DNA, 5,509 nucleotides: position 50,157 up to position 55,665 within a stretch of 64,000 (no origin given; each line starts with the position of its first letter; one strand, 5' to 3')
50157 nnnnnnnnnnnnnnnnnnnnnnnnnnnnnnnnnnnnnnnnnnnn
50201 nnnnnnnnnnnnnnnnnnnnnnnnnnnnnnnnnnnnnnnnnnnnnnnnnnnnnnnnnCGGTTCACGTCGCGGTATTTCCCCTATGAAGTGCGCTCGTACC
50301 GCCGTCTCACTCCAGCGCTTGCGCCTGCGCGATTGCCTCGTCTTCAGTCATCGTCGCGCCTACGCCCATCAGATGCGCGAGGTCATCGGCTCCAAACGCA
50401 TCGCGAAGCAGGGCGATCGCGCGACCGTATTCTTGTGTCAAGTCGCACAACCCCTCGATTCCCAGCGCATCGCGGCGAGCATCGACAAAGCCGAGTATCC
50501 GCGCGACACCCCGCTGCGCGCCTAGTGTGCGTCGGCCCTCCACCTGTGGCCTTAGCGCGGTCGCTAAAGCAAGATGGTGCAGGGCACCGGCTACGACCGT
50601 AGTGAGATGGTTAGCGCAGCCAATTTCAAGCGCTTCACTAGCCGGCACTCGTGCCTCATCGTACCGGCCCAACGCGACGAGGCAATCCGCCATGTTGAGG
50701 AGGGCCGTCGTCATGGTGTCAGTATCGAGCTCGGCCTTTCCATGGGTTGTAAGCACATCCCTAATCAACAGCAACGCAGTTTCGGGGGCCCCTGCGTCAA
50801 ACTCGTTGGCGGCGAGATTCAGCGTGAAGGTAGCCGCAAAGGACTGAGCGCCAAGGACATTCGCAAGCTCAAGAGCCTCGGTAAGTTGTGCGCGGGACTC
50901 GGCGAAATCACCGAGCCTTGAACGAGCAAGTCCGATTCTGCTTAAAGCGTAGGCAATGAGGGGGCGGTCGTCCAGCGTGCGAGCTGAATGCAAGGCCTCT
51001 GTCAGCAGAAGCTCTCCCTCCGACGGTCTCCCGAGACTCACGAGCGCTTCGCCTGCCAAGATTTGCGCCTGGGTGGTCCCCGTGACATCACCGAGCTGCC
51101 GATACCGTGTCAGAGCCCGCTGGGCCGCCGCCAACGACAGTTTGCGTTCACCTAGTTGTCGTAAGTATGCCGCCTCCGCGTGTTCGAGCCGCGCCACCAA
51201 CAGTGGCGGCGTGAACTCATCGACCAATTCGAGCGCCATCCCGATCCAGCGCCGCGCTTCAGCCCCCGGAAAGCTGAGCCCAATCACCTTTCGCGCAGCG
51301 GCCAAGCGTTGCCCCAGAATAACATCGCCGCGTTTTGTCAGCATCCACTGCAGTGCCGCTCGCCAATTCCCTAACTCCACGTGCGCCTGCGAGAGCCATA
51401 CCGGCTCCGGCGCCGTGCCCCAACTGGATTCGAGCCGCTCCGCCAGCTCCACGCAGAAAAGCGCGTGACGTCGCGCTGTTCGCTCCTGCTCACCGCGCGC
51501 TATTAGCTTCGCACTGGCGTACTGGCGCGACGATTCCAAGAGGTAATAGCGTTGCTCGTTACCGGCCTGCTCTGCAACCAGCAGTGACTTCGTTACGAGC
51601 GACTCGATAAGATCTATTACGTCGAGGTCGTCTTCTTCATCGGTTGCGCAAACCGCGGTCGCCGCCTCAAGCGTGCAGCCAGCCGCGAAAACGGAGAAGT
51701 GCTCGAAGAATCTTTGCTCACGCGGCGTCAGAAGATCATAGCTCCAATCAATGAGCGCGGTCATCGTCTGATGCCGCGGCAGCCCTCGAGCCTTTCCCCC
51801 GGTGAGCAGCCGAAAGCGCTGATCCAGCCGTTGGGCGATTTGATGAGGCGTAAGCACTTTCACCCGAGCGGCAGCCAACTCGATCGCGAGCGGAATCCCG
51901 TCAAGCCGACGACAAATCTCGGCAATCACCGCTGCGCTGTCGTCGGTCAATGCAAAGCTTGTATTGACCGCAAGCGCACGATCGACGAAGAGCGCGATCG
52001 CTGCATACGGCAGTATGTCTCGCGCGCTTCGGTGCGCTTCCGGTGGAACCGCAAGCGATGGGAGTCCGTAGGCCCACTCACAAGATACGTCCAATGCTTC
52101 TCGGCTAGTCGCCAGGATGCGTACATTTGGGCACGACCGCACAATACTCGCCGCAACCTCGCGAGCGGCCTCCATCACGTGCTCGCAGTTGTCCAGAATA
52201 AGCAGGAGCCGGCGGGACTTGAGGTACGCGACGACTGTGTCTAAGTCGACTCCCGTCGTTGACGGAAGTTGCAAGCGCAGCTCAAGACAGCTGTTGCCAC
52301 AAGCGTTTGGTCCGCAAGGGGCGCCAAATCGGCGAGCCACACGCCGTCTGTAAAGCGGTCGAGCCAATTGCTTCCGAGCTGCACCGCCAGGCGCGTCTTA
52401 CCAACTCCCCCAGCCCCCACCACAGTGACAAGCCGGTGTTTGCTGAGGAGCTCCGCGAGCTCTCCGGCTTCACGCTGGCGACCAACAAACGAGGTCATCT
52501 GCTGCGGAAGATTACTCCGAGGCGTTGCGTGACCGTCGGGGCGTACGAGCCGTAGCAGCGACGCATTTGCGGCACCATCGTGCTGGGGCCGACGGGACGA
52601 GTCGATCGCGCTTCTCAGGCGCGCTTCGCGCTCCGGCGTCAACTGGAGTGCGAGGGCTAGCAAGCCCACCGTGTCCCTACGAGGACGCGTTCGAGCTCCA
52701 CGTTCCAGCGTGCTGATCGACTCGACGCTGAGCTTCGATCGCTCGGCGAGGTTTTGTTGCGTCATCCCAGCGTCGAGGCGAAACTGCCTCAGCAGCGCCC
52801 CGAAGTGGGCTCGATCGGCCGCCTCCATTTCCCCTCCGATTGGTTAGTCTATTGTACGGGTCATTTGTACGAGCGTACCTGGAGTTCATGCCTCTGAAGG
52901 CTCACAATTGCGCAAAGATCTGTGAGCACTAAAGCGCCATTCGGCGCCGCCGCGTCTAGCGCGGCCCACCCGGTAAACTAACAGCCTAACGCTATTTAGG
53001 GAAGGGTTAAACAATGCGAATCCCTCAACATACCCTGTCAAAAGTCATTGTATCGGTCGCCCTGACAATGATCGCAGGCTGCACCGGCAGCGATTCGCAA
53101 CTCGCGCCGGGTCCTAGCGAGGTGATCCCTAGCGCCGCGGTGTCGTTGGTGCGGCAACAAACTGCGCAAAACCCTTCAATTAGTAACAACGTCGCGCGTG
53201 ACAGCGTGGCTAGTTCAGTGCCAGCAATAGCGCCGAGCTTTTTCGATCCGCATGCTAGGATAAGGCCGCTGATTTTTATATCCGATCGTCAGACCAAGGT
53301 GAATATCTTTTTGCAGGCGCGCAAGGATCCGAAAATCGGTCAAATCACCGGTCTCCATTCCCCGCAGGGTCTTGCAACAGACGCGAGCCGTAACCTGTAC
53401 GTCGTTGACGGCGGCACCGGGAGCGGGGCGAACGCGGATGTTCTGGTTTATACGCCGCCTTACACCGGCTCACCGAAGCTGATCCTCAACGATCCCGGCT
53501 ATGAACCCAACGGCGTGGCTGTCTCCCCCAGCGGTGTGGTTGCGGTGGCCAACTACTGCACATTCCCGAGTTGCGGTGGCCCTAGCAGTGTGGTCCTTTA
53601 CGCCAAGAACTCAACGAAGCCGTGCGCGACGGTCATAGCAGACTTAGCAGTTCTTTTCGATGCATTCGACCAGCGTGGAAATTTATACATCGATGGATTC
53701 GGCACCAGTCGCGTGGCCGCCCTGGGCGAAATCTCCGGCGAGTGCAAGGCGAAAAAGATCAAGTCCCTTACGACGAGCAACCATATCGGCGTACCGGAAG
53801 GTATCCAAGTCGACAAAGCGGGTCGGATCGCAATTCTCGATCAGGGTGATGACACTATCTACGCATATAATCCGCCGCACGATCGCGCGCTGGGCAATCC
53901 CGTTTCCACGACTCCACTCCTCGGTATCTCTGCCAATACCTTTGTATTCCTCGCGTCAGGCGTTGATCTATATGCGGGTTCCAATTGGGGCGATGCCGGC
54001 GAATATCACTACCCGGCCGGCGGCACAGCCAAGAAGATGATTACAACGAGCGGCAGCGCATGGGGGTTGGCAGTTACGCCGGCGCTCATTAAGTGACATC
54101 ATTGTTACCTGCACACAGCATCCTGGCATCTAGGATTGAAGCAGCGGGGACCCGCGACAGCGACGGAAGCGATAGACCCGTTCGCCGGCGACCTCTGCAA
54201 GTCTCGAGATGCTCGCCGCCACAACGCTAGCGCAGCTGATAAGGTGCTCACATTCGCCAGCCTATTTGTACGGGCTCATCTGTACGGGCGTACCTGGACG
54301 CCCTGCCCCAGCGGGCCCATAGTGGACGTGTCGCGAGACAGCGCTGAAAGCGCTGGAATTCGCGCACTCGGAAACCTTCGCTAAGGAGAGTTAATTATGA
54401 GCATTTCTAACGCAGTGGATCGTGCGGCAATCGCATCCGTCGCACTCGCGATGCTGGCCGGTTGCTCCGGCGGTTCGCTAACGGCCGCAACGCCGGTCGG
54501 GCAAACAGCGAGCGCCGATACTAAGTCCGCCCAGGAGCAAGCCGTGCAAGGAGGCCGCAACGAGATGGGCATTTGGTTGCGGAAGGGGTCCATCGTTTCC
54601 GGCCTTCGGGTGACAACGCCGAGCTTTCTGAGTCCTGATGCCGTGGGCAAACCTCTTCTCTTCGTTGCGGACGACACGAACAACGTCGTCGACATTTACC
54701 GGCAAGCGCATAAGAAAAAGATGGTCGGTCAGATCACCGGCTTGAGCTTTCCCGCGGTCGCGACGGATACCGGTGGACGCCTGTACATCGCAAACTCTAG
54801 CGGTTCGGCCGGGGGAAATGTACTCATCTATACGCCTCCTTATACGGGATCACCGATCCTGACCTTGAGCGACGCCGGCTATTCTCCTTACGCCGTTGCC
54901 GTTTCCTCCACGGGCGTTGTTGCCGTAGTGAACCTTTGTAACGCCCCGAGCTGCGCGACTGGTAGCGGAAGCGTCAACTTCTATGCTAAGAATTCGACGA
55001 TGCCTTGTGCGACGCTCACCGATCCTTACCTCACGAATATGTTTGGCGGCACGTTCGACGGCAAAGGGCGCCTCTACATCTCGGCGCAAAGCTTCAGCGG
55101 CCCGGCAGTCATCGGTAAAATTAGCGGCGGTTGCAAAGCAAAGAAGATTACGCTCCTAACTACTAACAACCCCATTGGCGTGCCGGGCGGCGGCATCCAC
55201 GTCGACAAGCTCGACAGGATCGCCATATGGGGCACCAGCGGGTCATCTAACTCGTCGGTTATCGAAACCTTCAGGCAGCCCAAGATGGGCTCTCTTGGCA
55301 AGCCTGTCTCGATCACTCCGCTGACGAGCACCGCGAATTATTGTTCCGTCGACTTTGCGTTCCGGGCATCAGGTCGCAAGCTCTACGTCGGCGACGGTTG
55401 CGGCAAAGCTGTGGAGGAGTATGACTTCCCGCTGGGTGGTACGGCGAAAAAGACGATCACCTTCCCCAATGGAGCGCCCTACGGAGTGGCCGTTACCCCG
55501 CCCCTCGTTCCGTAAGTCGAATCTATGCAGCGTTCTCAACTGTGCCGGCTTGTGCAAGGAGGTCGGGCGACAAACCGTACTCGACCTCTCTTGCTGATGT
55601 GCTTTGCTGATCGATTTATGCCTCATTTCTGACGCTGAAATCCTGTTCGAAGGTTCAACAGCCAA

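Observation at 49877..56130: Reciprocally decayed direct duplication of the ctaG/glycosidase 3'-3' junction brackets a ~5.5 kb inserted block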

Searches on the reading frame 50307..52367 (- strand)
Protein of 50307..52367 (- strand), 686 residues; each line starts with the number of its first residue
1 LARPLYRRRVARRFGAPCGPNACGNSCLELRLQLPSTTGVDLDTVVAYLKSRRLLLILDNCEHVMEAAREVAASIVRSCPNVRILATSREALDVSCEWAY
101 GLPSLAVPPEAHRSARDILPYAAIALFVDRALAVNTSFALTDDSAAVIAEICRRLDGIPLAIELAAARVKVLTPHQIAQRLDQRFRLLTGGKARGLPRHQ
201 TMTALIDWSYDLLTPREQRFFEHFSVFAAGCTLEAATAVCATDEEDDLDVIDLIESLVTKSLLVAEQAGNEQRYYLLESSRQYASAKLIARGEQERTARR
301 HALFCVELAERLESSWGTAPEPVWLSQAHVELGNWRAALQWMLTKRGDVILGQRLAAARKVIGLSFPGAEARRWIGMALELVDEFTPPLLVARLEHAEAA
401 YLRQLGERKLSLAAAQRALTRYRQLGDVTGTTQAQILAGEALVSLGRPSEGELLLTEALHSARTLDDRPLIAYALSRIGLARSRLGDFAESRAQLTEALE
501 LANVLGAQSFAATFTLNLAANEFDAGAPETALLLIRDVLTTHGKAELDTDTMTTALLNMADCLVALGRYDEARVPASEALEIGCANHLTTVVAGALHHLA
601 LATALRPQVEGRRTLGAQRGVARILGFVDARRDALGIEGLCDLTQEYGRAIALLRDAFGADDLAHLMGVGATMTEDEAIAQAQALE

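Call 10: search_protein_families(library=pfam, proteins=[window:50307-52367:-], max_evalue=0.01)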
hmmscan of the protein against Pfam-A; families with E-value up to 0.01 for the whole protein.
window:50307-52367:- (686 aa): 8 families
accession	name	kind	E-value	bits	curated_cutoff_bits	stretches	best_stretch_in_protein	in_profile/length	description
PF13424.12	TPR_12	-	2.3e-09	37.8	30.1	2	471-539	2-72/77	Tetratricopeptide repeat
PF07719.23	TPR_2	-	3.6e-07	30.2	27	1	472-502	1-31/34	Tetratricopeptide repeat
PF00515.34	TPR_1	-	1.3e-05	25.2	27.8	0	555-582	3-30/34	Tetratricopeptide repeat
PF12895.13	ANAPC3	-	1.7e-05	25.4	27.2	0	551-573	54-76/82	Anaphase-promoting complex, cyclosome, subunit 3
PF13181.12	TPR_8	-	4e-05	23.9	25.7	0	474-502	3-31/34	Tetratricopeptide repeat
PF14559.12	TPR_19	-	6.6e-05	23.6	25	1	524-573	3-45/68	Tetratricopeptide repeat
PF13174.12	TPR_6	-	0.0035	18.3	26.3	0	555-573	2-20/33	Tetratricopeptide repeat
PF13428.12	TPR_14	-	0.0054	17.7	23.5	0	555-581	3-29/44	Tetratricopeptide repeat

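Call 27: find_related_loci(query=window:50307-52367:-, collection=metagenome_contigs, flank=10000)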
Query window:50307-52367:- (686 aa) in metagenome_contigs; peptide patterns used: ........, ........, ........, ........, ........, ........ (x = any residue, [..] = any of these).
117 stretches matched a pattern; 11 encode a relative of the query (tblastn E <= 1e-3); 11 distinct loci.
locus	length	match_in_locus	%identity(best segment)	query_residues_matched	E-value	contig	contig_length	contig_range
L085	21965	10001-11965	66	20-686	0e+0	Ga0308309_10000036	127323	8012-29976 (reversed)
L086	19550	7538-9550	60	16-685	0e+0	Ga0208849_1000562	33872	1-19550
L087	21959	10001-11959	52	32-685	0e+0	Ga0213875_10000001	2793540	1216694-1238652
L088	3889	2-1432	53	211-685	5e-130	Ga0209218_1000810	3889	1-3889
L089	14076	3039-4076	42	44-387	4e-69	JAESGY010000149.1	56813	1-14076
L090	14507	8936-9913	38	43-380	1e-51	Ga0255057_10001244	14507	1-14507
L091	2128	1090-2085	37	32-357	3e-50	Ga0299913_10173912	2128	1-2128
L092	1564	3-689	50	458-685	1e-44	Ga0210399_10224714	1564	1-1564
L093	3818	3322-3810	45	36-192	4e-36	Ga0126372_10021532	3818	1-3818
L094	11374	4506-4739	44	602-683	8e-12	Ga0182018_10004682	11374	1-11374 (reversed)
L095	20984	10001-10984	43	28-357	3e-70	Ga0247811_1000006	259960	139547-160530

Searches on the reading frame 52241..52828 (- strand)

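Call 10: search_protein_families(library=pfam, proteins=[window:52241-52828:-], max_evalue=0.01)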
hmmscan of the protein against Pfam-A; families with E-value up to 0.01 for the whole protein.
window:52241-52828:- (195 aa): 9 families
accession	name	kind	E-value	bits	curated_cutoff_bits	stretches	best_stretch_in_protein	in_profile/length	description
PF13560.12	HTH_31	-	9.1e-12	45.5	27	1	8-70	1-63/64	Helix-turn-helix domain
PF01381.28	HTH_3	-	1.3e-09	38.4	23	1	13-66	1-53/55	Helix-turn-helix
PF20703.3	nSTAND1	-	3e-05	24.3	27.1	1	109-146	11-48/379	Novel STAND NTPase 1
PF13443.12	HTH_26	-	5.5e-05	23.8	22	1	13-66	2-55/63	Cro/C1-type HTH DNA-binding domain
PF13191.12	AAA_16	-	9.2e-05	23.4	32.6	1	114-153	2-46/167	AAA ATPase domain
PF20720.3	nSTAND3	-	0.0002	21.5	27.2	1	123-158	9-44/155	Novel STAND NTPase 3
PF13481.12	AAA_25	-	0.00032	20.8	27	1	125-160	27-59/195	AAA domain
PF13413.12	HTH_25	-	0.0045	17.2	24.6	0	12-44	1-33/62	Helix-turn-helix domain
PF12844.13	HTH_19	-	0.0086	16.4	30.2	0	10-61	1-51/64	Helix-turn-helix domain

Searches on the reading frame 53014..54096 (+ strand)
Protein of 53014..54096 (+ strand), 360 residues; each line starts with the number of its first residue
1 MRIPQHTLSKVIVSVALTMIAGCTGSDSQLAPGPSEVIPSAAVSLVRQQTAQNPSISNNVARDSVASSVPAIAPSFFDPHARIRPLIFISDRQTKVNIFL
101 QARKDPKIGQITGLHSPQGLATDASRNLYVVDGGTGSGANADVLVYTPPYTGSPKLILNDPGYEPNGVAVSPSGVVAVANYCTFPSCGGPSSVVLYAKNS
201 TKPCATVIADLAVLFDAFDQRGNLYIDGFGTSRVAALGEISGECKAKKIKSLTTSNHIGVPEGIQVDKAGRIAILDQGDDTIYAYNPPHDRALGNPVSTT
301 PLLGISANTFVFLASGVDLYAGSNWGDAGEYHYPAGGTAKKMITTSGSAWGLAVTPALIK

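Call 10: search_protein_families(library=pfam, proteins=[window:53014-54096:+], max_evalue=0.01)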
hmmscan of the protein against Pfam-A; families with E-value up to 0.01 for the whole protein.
window:53014-54096:+ (360 aa): 1 family
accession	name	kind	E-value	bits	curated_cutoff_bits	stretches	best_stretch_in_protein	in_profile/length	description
PF01436.27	NHL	-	4.2e-07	30.1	20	0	164-183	3-22/28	NHL repeat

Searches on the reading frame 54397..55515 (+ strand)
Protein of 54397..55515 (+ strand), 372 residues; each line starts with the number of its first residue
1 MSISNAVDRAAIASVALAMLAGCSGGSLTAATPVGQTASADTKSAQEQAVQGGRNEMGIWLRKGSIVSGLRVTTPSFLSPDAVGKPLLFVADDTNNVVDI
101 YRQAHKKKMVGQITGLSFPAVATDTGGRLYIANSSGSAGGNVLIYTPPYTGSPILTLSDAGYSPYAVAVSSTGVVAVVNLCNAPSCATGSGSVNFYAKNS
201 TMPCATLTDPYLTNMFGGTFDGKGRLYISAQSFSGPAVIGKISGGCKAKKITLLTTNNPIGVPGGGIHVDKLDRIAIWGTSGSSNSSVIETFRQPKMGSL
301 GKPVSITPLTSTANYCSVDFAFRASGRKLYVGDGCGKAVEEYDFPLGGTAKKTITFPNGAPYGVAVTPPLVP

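Call 10: search_protein_families(library=pfam, proteins=[window:54397-55515:+], max_evalue=0.01)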
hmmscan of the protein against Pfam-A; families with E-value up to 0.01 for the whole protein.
window:54397-55515:+ (372 aa): 0 families

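Call 17: find_encoding_contigs(protein=window:54397-55515:+, flank=10000, max_places=10)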
Protein window:54397-55515:+ (372 aa): no gene with exactly this product is on record in the collection.

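Call 18: find_homologous_proteins(query=window:54397-55515:+, max_evalue=0.00001)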
Query window:54397-55515:+ (372 aa): 145 proteins with E <= 0.00001 among 8000 candidates; the best 120 are listed.
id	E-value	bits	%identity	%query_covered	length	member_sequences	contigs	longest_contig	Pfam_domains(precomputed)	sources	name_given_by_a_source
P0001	6.9e-241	817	100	100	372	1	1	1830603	-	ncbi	-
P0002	1.2e-128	447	62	100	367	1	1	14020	-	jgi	jgi:hypothetical protein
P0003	4.8e-125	436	70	79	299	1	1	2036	-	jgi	jgi:hypothetical protein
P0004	3.0e-120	420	58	100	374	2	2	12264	-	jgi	jgi:hypothetical protein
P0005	9.7e-98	346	52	100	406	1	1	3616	-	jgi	jgi:hypothetical protein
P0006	4.5e-96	340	51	100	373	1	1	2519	-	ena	-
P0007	8.4e-96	339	52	100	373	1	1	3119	-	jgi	jgi:hypothetical protein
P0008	2.4e-94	335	51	100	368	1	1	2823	-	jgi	jgi:hypothetical protein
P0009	3.0e-94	334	52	100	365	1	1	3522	-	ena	-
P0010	6.8e-94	333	48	100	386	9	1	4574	-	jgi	jgi:hypothetical protein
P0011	3.1e-90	321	53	100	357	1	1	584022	PF01436.28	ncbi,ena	-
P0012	3.6e-89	318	49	100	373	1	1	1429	PF01436.28,PF06739.18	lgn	-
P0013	4.7e-87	311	49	100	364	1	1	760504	-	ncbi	-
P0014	2.4e-86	308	50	100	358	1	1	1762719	-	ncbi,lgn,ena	-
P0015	5.3e-86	307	48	100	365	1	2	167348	-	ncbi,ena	-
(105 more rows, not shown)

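Call 19: find_encoding_contigs(protein=P0002, flank=10000, max_places=4)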
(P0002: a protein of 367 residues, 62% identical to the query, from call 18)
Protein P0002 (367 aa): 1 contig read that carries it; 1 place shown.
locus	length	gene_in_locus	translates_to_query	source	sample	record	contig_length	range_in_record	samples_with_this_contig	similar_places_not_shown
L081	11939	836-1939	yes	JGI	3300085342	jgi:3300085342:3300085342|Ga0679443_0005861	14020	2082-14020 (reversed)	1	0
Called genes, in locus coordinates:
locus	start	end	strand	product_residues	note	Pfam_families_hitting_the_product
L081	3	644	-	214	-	?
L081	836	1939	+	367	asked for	-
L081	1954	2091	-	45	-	-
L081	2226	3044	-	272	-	PF14226:DIOX_N, PF03171:2OG-FeII_Oxy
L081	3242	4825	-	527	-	-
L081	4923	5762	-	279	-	PF02668:TauD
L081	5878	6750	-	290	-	PF27100:DcsG_N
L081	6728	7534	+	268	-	PF09859:Oxygenase-NA, PF13640:2OG-FeII_Oxy_3 (weak)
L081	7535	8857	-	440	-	PF13360:PQQ_2, PF13570:Beta-prop_ACSF4, PF25292:Beta-prop_CGLA (faint), PF13360:PQQ_2, PF13570:Beta-prop_ACSF4, PF01011:PQQ (weak), PF13360:PQQ_2, PF13570:Beta-prop_ACSF4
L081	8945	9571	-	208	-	PF03807:F420_oxidored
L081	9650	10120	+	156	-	PF07883:Cupin_2, PF02311:AraC_binding (weak)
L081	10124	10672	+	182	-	-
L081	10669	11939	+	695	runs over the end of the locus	PF03190:Thioredox_DsbH, PF13899:Thioredoxin_7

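Call 20: find_encoding_contigs(protein=P0004, flank=10000, max_places=4)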
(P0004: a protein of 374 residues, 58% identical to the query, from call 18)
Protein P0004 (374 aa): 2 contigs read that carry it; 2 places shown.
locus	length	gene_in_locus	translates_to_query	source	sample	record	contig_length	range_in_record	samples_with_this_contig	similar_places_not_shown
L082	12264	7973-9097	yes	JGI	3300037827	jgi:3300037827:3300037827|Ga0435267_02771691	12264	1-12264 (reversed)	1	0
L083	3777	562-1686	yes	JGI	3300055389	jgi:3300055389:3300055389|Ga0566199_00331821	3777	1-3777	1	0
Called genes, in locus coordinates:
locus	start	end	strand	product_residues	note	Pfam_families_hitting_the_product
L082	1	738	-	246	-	?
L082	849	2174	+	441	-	PF01566:Nramp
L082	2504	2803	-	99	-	-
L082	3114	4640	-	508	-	-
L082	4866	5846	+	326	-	-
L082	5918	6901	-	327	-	PF01436:NHL (faint)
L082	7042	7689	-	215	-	-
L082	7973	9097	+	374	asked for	-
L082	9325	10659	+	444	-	-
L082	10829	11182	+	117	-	PF03965:Penicillinase_R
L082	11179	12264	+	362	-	?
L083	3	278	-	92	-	?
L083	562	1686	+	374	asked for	-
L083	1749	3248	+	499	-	-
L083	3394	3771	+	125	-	PF03965:Penicillinase_R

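Call 24: find_encoding_contigs(protein=P0003, flank=10000, max_places=4)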
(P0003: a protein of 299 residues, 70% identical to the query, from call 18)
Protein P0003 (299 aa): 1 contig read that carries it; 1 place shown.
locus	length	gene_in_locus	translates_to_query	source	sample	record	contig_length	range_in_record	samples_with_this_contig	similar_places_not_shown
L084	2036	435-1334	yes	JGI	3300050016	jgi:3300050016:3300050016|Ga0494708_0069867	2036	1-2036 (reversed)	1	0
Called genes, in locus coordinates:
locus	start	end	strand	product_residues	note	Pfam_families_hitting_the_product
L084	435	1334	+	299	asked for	-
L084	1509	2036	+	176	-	?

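Call 25: find_encoding_contigs(protein=P0001, flank=10000, max_places=4)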
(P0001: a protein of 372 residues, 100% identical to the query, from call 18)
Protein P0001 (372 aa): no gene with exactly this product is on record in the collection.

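Call 59: list_cluster_members(proteins=[P0001, P0121])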
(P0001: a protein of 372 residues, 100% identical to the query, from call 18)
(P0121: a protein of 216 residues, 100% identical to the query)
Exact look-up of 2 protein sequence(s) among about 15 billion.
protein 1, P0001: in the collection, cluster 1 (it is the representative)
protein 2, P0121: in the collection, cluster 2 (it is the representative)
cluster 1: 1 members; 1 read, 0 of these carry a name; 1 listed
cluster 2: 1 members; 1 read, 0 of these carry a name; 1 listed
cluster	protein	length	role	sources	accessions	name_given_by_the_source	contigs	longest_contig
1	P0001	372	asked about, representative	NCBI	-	-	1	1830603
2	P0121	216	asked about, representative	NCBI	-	-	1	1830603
